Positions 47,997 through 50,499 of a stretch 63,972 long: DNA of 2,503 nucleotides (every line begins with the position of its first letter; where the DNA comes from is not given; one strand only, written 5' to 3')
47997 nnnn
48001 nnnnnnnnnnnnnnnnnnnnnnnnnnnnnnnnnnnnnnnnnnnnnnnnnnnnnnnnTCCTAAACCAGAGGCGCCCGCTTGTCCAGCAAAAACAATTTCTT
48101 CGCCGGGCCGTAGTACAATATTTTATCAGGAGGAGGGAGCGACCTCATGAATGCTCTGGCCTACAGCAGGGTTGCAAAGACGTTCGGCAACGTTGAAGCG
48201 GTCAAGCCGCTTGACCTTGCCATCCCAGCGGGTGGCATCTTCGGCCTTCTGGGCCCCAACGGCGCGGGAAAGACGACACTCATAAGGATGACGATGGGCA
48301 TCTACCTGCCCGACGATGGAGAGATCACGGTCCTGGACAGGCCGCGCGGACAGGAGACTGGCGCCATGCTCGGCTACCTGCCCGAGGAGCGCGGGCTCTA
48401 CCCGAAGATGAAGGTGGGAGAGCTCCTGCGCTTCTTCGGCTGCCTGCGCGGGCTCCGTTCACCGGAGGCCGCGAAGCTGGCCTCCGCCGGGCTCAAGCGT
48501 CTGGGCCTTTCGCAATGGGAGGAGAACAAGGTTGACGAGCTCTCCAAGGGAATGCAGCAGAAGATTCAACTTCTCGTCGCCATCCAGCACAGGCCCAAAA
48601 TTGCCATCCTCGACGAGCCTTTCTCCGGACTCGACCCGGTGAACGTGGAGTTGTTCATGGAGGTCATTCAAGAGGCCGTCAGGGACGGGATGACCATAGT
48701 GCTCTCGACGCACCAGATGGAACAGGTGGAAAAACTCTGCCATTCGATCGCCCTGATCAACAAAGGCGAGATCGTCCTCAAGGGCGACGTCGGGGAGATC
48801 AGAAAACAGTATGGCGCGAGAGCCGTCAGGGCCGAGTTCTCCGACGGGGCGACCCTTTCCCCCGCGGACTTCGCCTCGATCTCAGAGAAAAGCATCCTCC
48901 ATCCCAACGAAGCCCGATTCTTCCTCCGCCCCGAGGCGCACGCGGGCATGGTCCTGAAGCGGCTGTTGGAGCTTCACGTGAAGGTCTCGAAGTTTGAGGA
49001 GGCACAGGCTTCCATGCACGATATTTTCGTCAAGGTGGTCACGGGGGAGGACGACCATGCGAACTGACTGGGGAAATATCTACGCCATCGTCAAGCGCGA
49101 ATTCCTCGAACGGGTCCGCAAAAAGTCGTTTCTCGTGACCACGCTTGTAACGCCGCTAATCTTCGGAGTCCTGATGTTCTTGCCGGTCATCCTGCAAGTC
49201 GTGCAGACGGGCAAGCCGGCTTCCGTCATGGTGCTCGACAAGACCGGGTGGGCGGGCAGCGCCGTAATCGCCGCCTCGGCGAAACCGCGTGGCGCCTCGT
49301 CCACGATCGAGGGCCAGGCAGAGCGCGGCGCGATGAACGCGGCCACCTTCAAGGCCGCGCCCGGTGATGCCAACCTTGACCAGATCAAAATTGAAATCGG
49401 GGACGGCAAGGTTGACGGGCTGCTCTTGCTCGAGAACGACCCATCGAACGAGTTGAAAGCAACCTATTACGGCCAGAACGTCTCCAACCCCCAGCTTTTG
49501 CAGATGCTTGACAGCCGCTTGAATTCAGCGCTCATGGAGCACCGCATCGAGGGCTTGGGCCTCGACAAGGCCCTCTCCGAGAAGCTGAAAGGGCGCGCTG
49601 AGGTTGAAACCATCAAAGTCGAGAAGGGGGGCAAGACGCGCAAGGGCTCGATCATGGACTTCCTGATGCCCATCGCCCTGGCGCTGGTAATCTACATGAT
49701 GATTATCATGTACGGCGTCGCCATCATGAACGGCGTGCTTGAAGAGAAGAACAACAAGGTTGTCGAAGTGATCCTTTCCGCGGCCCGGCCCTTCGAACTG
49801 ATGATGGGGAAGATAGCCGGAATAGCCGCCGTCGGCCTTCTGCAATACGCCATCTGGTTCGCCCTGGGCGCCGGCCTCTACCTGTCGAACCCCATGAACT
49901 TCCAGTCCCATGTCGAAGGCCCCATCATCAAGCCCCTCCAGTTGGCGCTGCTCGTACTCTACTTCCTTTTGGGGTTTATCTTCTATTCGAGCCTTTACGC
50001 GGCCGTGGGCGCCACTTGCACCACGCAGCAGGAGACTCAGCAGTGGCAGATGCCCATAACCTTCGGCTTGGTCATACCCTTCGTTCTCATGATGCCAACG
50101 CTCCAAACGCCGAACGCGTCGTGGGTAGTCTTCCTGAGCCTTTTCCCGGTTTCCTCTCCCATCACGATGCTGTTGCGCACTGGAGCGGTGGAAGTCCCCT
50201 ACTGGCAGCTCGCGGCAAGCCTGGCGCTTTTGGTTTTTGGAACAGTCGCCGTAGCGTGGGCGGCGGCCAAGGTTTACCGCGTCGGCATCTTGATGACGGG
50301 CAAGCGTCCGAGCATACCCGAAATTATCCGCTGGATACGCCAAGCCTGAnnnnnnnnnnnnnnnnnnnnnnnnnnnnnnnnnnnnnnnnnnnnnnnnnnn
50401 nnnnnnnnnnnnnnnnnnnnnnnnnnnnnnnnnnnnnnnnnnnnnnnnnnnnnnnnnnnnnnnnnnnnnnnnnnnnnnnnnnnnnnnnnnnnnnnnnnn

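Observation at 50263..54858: About 4.4-kb insertion flanked by perfect 88-bp direct repeats that duplicate the 3' end of an ABC-2 permease gene, with no recombinase on board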

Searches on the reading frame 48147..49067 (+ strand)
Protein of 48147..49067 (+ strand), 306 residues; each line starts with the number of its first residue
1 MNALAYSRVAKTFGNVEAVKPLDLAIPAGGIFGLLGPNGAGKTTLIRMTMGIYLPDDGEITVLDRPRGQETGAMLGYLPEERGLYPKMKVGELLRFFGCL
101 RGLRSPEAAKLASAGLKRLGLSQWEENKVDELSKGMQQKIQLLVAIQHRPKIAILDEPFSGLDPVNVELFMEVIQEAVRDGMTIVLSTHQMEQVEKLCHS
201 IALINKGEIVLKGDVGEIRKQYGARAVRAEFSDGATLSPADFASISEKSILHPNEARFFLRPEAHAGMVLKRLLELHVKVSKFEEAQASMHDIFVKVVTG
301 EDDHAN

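Call 8: search_protein_families(library=pfam, proteins=[window:48147-49067:+], max_evalue=0.01)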
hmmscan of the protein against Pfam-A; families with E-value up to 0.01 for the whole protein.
window:48147-49067:+ (306 aa): 5 families
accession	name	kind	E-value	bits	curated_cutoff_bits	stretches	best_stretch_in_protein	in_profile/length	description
PF00005.33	ABC_tran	-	1.6e-26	93.9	25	1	20-159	2-136/137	ABC transporter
PF13304.12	AAA_21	-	2.8e-14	54.3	27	1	130-191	236-300/304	AAA domain, putative AbiEii toxin, Type IV TA system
PF13732.12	DrrA1-3_C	-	1.5e-10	42.1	27.4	1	213-298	1-81/81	ATP-binding protein DrrA1-3-like, C-terminal domain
PF02463.25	SMC_N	-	0.00018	21.5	40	0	132-197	137-205/220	RecF/RecN/SMC N terminal domain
PF13476.12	AAA_23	-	0.0018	19.4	27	1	24-46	17-36/201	AAA domain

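Call 63: find_encoding_contigs(protein=window:48147-49067:+, flank=10000, max_places=10)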
Protein window:48147-49067:+ (306 aa): no gene with exactly this product is on record in the collection.

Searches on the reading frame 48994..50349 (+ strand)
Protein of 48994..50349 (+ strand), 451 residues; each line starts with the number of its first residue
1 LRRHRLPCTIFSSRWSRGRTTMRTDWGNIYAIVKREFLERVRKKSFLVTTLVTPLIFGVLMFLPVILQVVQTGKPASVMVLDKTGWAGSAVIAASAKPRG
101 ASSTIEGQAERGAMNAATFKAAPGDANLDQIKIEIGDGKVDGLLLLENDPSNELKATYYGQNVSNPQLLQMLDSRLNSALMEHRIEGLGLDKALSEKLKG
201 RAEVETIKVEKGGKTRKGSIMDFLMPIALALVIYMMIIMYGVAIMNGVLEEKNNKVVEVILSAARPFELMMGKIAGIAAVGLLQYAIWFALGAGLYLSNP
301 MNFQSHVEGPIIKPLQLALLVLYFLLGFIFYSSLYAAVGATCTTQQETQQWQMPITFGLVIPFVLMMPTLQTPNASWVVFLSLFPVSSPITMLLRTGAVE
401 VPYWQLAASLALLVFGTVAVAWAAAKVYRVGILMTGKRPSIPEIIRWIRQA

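Call 8: search_protein_families(library=pfam, proteins=[window:48994-50349:+], max_evalue=0.01)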
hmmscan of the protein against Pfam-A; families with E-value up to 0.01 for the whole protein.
window:48994-50349:+ (451 aa): 3 families
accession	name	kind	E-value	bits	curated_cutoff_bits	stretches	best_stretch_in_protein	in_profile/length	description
PF12698.13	ABC2_membrane_3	-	2.5e-48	165.4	31.6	1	44-425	1-346/347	ABC-2 family transporter protein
PF12679.13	ABC2_membrane_2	-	2.3e-07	30.8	27.2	1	31-396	2-241/283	ABC-2 family transporter protein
PF01061.29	ABC2_membrane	-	3.2e-06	27.3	26.9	1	230-391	52-204/211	ABC-2 type transporter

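Call 12: find_encoding_contigs(protein=window:49057-50349:+, flank=10000, max_places=10)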
Protein window:49057-50349:+ (430 aa): no gene with exactly this product is on record in the collection.

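Call 14: find_related_loci(query=window:49057-50349:+, collection=genome_contigs, flank=10000)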
Query window:49057-50349:+ (430 aa) in genome_contigs; peptide patterns used: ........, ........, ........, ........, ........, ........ (x = any residue, [..] = any of these).
59 stretches matched a pattern; 21 encode a relative of the query (tblastn E <= 1e-3); 21 distinct loci.
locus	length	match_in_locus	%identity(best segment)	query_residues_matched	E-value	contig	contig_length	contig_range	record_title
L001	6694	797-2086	90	1-430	0e+0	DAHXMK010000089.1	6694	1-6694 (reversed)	MAG TPA_asm: Candidatus Aminicenantes bacterium isolate clean1617 k141_30238, whole genome shotgun sequence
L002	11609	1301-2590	85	1-430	0e+0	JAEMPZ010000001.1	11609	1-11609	MAG: Acidobacteria bacterium isolate 2016_B02_sed_C_26 c_000000001429, whole genome shotgun sequence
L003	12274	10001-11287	74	1-429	0e+0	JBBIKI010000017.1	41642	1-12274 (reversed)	MAG: Acidobacteriota bacterium isolate STS170223_bin_182 NODE_985_length_41642_cov_9.253372, whole genome shotgun sequen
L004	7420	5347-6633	75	1-429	0e+0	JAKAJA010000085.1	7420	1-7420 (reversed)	MAG: Acidobacteria bacterium isolate WY3.bin59 NODE_19550_length_7420_cov_1.205677, whole genome shotgun sequence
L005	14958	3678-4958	75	1-427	0e+0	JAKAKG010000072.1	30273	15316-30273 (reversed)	MAG: Acidobacteria bacterium isolate WY4.bin4 NODE_1755_length_30273_cov_5.480760, whole genome shotgun sequence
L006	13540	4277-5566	69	1-430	0e+0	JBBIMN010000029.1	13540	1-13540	MAG: Acidobacteriota bacterium isolate RVF170221_bin_233 NODE_5136_length_13540_cov_3.329996, whole genome shotgun seque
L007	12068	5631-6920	75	1-430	0e+0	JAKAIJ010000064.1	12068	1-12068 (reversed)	MAG: Acidobacteria bacterium isolate WY3.bin21 NODE_9578_length_12068_cov_1.144879, whole genome shotgun sequence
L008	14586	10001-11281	64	1-428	0e+0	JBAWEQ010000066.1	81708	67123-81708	MAG: Acidobacteriota bacterium isolate MFD02204_ilm_asm_bin14 k127_97886, whole genome shotgun sequence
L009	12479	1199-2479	64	1-428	7e-178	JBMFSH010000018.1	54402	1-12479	MAG: Acidobacteriota bacterium isolate KM4345-20 NODE_18_length_54402_cov_10.213732, whole genome shotgun sequence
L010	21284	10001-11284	67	1-429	3e-176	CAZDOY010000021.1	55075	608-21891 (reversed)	MAG TPA_asm: uncultured Thermoanaerobaculia bacterium isolate binchicken_co151_514 genome assembly, contig: NODE_697_len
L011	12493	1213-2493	64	1-428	1e-179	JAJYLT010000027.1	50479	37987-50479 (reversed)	MAG: Acidobacteria bacterium isolate DBS2-1.bin89 NODE_1097_length_50479_cov_9.696576, whole genome shotgun sequence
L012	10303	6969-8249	64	1-428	3e-179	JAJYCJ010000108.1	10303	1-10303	MAG: Acidobacteria bacterium isolate BP9.bin43 NODE_13476_length_10303_cov_6.163424, whole genome shotgun sequence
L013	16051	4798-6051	26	1-430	3e-30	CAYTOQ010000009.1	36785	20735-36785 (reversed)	MAG TPA_asm: uncultured Clostridium sp. isolate SRP315200_co2_632 genome assembly, contig: NODE_581_length_36785_cov_11.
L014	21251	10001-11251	26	1-430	7e-29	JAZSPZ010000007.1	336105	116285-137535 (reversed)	MAG: Lachnospiraceae bacterium isolate T1900044545_TS20190011.MAGScoT_cleanbin_000018 SGB_121_k141_3080154, whole genome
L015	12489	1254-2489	26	1-425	1e-28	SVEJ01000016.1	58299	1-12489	MAG: Lachnospiraceae bacterium isolate SIG303 NODE_12637_length_58299_cov_6.009455, whole genome shotgun sequence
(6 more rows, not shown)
